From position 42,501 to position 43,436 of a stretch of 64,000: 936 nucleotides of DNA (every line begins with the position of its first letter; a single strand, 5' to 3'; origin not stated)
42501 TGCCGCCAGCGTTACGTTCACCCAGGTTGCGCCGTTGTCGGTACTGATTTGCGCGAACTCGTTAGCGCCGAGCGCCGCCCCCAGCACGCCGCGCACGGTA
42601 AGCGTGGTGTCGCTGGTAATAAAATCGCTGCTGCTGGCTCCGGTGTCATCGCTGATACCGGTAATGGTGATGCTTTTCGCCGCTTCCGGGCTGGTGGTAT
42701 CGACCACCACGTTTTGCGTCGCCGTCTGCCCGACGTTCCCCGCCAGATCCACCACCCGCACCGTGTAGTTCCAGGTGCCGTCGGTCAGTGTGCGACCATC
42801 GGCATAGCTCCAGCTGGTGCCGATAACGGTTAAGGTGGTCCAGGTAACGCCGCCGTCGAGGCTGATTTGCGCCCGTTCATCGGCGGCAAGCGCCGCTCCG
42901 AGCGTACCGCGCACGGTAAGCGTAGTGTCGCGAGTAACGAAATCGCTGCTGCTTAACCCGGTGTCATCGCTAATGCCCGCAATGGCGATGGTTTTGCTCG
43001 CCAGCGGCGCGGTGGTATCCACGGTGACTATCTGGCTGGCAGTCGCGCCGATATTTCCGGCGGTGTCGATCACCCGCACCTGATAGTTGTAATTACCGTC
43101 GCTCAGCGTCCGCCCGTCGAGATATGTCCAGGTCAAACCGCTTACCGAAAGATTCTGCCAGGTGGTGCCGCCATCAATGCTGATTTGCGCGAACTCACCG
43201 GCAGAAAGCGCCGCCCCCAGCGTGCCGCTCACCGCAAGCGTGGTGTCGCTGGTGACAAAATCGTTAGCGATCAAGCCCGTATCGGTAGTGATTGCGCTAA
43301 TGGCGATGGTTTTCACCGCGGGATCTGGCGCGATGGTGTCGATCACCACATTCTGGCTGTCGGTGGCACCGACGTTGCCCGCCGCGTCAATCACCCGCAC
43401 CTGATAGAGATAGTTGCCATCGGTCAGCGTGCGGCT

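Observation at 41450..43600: Second distinct ~100-aa repeat class near the adhesin C-terminus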

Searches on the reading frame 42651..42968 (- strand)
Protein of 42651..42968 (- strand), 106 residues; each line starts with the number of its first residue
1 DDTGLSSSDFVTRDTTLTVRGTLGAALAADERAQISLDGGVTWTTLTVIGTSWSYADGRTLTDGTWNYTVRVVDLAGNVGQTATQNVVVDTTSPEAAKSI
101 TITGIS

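Call 13: search_protein_families(library=pfam, proteins=[window:42651-42968:-], max_evalue=0.01)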
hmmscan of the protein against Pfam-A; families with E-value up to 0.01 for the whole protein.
seq(106 aa): 2 families
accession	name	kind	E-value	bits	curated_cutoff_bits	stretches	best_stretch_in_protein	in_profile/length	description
PF19077.6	Big_13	-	1.6e-13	51.5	27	1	1-91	13-102/102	Bacterial Ig-like domain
PF12245.14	Big_3_2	-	0.0094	16.6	23.3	0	63-90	94-121/122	Bacterial Ig-like domain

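Call 16: search_solved_structures(query=A1, max_evalue=1, show_alignments=3)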
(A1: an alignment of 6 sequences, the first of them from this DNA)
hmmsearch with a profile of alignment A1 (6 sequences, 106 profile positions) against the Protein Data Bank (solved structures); distinct sequences matched with E-value up to 1: 16.
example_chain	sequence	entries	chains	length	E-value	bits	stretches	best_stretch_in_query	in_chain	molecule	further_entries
2yn3_A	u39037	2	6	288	7e-12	48.8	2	2-92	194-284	PUTATIVE INNER MEMBRANE PROTEIN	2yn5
6nz0_Z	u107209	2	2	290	0.019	18.5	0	60-89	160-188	Dyslexia-associated protein KIAA0319-like protein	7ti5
3eif_A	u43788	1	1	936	0.031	17.8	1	47-101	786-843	C5a peptidase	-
1xf1_A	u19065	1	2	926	0.032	17.8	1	47-101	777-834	C5a peptidase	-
7yzx_A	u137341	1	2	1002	0.035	17.6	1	47-101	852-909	C5a peptidase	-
7bj3_A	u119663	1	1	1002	0.036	17.6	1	47-101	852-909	C5a peptidase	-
5wa0_A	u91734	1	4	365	0.037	17.5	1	16-83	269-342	Putative sulfite oxidase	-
5k3x_A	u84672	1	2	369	0.038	17.5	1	16-83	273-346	Putative sulfite oxidase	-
4pw3_A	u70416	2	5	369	0.038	17.5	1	16-83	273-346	Putative sulfite oxidase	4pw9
8bty_A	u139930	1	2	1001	0.052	17.1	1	47-101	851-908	C5a peptidase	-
8pn5_A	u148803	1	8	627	0.11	16.1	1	56-93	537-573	DUF3472 domain-containing protein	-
8pn3_A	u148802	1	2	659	0.12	15.9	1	56-93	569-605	DUF3472 domain-containing protein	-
8pmu_A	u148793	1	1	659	0.12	15.9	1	56-93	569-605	DUF3472 domain-containing protein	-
1lj9_A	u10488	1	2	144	0.44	14.1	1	60-97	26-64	transcriptional regulator SlyA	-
4ho0_A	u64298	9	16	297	0.51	13.9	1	62-90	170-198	Glucose-1-phosphate thymidylyltransferase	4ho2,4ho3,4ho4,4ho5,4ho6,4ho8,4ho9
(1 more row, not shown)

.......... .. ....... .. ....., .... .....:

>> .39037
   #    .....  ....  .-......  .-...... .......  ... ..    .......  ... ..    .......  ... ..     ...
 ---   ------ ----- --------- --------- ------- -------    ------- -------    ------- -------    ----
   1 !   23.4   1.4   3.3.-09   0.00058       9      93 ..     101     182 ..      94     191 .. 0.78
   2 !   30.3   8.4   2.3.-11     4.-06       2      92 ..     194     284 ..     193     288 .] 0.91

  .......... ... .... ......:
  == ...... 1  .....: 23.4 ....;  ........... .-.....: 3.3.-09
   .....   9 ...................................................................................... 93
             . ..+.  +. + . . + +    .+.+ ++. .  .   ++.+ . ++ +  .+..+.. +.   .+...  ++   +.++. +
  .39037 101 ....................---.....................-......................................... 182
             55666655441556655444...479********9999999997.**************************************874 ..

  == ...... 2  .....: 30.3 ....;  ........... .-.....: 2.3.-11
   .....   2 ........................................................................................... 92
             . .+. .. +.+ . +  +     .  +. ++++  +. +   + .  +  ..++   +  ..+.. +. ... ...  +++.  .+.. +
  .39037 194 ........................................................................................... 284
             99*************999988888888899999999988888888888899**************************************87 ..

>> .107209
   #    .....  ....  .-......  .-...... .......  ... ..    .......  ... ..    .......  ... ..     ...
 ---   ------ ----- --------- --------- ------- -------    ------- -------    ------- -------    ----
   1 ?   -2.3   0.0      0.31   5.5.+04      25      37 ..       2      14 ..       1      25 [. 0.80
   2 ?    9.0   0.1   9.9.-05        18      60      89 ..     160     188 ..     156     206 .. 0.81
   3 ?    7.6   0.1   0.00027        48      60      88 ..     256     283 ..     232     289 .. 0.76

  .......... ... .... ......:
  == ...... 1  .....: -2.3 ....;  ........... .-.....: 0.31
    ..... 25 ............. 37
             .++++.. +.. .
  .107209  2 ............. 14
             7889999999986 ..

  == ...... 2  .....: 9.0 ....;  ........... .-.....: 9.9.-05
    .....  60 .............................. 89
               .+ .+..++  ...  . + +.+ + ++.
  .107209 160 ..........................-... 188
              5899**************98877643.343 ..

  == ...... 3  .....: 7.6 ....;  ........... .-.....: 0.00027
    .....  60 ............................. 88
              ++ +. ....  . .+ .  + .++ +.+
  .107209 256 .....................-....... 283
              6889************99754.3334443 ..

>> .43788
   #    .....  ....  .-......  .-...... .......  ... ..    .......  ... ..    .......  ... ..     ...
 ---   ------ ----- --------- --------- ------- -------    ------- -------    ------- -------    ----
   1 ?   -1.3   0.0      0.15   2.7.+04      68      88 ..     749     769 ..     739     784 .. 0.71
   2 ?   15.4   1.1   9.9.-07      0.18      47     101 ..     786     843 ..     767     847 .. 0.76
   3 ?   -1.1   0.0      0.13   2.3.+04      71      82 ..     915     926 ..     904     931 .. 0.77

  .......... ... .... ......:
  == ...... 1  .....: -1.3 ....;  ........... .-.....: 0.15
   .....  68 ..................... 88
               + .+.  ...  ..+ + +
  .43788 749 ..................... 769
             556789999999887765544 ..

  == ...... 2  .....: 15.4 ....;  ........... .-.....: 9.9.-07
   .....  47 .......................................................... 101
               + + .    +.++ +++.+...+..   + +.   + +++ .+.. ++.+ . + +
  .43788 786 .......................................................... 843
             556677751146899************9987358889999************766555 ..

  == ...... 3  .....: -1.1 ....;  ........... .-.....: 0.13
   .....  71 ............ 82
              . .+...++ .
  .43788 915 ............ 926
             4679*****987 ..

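Call 24: search_protein_representatives(alignment_id=A1)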
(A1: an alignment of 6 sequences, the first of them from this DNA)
Query: 6 sequences, 106 profile positions. Proteins with E-value up to 0.001 (for the whole library): 25996; up to 1e-10: 10184; up to 1e-30: 2425. The best 150 are listed.
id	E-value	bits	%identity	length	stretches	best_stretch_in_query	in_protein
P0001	0.0e+00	3299.4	-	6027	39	1-106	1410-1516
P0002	0.0e+00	1533.7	-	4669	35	3-101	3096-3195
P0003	0.0e+00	1505.0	-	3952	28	1-100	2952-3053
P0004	0.0e+00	1396.9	-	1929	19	1-105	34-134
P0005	0.0e+00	1349.4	-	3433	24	4-106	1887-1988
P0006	0.0e+00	1334.0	-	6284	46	12-100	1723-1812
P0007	0.0e+00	1286.6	-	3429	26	1-95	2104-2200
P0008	0.0e+00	1261.5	-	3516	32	6-106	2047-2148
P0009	0.0e+00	1139.7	-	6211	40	1-106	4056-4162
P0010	0.0e+00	1135.5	-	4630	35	1-106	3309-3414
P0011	0.0e+00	1124.4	-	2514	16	6-106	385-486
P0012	0.0e+00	1075.4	-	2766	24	3-101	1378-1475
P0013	0.0e+00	1036.4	-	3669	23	1-105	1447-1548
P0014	0.0e+00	1035.5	-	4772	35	3-101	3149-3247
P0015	0.0e+00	1018.2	-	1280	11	2-106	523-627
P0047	3.1e-224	744.4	-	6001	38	1-106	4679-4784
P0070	1.3e-191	639.6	-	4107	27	2-106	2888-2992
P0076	3.1e-184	615.8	-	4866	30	2-103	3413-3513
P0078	9.7e-183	611.0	-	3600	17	1-106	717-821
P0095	1.6e-165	555.7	-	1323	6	1-106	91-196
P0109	3.0e-159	535.5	-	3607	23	1-101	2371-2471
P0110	5.2e-159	534.7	-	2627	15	2-105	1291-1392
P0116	1.2e-155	523.9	-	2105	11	1-106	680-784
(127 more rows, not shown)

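Call 49: list_cluster_members(proteins=[P0116, P0110, P0070, P0076, P0047, P0109, P0001, P0013, P0078, P0095])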
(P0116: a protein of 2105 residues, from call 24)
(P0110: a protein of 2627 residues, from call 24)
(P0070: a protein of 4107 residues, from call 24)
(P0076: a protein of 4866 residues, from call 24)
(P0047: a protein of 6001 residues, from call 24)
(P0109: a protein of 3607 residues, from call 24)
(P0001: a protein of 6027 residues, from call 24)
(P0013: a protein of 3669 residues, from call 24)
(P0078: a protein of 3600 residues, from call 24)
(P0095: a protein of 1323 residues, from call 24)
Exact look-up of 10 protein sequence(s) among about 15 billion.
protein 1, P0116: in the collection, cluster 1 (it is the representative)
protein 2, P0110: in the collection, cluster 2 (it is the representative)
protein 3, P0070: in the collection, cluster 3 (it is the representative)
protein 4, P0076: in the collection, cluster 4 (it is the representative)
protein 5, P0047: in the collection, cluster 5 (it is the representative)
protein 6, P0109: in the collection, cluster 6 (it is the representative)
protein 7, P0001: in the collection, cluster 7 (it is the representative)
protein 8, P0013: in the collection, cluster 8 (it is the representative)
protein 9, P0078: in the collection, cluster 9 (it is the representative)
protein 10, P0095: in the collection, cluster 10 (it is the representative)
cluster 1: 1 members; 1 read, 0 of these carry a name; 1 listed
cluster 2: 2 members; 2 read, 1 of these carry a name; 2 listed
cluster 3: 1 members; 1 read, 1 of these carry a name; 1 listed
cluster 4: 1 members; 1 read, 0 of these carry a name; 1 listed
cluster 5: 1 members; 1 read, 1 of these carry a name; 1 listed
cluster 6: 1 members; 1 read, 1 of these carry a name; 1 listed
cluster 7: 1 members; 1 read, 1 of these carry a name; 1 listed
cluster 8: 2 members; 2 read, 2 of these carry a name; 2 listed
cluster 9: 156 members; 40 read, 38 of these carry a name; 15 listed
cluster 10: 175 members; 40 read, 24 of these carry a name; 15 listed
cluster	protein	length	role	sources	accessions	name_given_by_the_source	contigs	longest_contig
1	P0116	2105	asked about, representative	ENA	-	-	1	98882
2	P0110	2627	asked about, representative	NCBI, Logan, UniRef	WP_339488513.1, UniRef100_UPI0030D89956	Ig-like domain-containing protein [Pseudomonas sp. EL_65y_Pfl2_R95] | Ig-like domain-containing protein n=1 Tax=Pseudomonas sp. EL_65y_Pfl2_R95 TaxID=3088698 ...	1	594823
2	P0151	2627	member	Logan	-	-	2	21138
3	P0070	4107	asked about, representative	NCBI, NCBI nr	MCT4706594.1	Ig-like domain-containing protein [Enterobacteriaceae bacterium H16N7] | Ig-like domain-containing protein [Dryocola clanedunensis]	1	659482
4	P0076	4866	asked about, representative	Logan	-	-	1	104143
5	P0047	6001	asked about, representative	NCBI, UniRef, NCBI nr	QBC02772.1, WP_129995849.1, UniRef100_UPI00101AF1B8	Ig-like domain-containing protein [Enterobacter cloacae] | Ig-like domain-containing protein n=1 Tax=Enterobacter cloacae TaxID=550 ...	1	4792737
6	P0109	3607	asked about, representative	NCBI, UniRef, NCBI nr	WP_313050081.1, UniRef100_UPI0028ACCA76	Ig-like domain-containing protein [Atlantibacter subterraneus] | Ig-like domain-containing protein n=1 Tax=Atlantibacter subterraneus TaxID=255519 ... | Ig-like domain-containing protein [Atlantibacter subterranea]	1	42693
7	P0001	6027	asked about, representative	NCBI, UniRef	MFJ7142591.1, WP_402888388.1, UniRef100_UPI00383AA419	Ig-like domain-containing protein [Pseudomonas protegens] | Ig-like domain-containing protein n=1 Tax=Pseudomonas protegens TaxID=380021 ...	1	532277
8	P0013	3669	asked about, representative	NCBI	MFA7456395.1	MAG: Ig-like domain-containing protein, partial [Micavibrio sp.]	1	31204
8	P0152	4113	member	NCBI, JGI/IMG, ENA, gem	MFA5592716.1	MAG: Ig-like domain-containing protein [Micavibrio sp.]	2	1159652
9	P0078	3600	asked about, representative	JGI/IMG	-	hypothetical protein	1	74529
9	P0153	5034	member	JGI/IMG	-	hypothetical protein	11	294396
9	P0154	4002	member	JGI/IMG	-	hypothetical protein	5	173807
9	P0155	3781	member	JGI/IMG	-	hypothetical protein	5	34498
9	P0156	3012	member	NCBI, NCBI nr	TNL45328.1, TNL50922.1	type I secretion C-terminal target domain-containing protein [Acinetobacter bereziniae]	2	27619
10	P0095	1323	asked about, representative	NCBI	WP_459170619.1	beta strand repeat-containing protein [Enterobacter hormaechei]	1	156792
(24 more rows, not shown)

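Call 67: search_protein_families(library=ncbifam, proteins=[window:42651-42968:-], max_evalue=0.01)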
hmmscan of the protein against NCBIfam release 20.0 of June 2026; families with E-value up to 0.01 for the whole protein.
seq(106 aa): 1 family
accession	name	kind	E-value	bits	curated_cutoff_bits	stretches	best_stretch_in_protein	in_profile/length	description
NF033510.3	Ca_tandemer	repeat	0.00031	21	50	1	11-79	27-95/96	Ca2+-stabilized repeat-containing adhesin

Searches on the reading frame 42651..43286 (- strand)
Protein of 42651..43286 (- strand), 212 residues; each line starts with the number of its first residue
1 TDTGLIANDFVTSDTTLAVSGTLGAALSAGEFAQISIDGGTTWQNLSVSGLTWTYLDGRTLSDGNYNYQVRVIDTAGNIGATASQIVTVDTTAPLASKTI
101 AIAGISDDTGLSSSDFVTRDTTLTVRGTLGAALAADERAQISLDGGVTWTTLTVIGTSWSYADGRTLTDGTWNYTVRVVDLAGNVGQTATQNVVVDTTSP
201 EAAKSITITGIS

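Call 40: predict_structure(alignment_id=A3)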
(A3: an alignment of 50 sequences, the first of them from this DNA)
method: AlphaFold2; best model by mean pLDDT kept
length: 212 residues; sequences in the alignment: 50
mean_pLDDT: 96.6   pTM: 0.84
mean pLDDT of the five models: 96.6, 96.6, 96.3, 96.2, 95.4
residues with pLDDT >= 90: 202; 70-90: 10; 50-70: 0; < 50: 0
segments of 3 or more residues with pLDDT < 50: none
pLDDT, mean of each block of 10 residues (from residue 1): 94 97 97 98 98 98 98 97 98 96 97 96 98 97 97 98 98 98 98 97 88 77
secondary structure, 60 per line:
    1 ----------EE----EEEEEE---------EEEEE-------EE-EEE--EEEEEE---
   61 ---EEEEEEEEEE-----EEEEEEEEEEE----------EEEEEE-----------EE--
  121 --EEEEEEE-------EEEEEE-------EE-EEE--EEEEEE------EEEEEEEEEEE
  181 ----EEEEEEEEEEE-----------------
elements in order: E17-22 E32-36 E47-49 E52-57 E64-73 E79-89 E100-105 E123-129 E137-142 E153-155 E158-163 E170-180 E185-195

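Call 42: fold_search(model_id=the predicted structure, library=pdb)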
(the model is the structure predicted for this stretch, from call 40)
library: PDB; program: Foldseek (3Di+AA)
matches with E <= 10: 1902; with E <= 0.001: 202
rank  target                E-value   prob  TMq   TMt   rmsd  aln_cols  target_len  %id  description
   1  2yn5_A                1.2e-11  1.00  0.49  0.39   6.5       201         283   29  Structural insight into the giant calcium-binding adhesin SiiE: implications for the adhesion of Salmonella enterica t (released 2013-04-03)
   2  2yn5_B                2.5e-11  1.00  0.48  0.38   6.9       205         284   29  Structural insight into the giant calcium-binding adhesin SiiE: implications for the adhesion of Salmonella enterica t (released 2013-04-03)
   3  2yn3_C                1.5e-10  1.00  0.51  0.41   6.4       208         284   28  Structural insight into the giant calcium-binding adhesin SiiE: implications for the adhesion of Salmonella enterica t (released 2013-04-03)
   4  2yn3_A                2.0e-09  1.00  0.49  0.40   6.7       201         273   26  Structural insight into the giant calcium-binding adhesin SiiE: implications for the adhesion of Salmonella enterica t (released 2013-04-03)
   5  2yn3_B                2.3e-07  1.00  0.46  0.40   7.9       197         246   26  Structural insight into the giant calcium-binding adhesin SiiE: implications for the adhesion of Salmonella enterica t (released 2013-04-03)
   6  2yn3_D                4.2e-07  1.00  0.37  0.37   9.7       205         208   20  Structural insight into the giant calcium-binding adhesin SiiE: implications for the adhesion of Salmonella enterica t (released 2013-04-03)
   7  5e4q                  1.5e-06  1.00  0.42  0.35   8.6       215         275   15  Crystal structure of mouse CNTN3 FN1-FN3 domains (released 2016-08-31)
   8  3lpw_A                1.9e-06  1.00  0.38  0.40   7.6       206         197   16  Crystal structure of the FnIII-tandem A77-A78 from the A-band of titin (released 2010-09-08)
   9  7dm0_A                2.8e-06  1.00  0.33  0.39   8.8       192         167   19  Biofilm associated protein - C region (released 2021-12-15)
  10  4kkq_A                4.7e-06  1.00  0.25  0.24  17.4       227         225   15  Crystal structure of Vibrio cholerae RbmA (crystal form 1) (released 2013-05-22)
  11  8bvo                  5.3e-06  1.00  0.28  0.29  10.7       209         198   16  Titin I110-I111 FnIII tandem from the MIR region (I/A5-I/A6) (released 2023-02-15)
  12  5e4s                  7.7e-06  1.00  0.26  0.20  13.9       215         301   13  Crystal structure of mouse CNTN4 FN1-FN3 domains (released 2016-08-31)
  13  7mqy                  8.1e-06  1.00  0.29  0.19  13.1       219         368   13  Zebrafish CNTN4 APLP2 complex (released 2022-01-05)
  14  4kkq_B                1.0e-05  1.00  0.25  0.23  17.6       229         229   14  Crystal structure of Vibrio cholerae RbmA (crystal form 1) (released 2013-05-22)
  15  8bxr                  1.2e-05  1.00  0.28  0.22  12.2       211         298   17  Titin FnIII-domain I109-I111 (I/A4-A/A6) from the MIR region (released 2023-02-15)
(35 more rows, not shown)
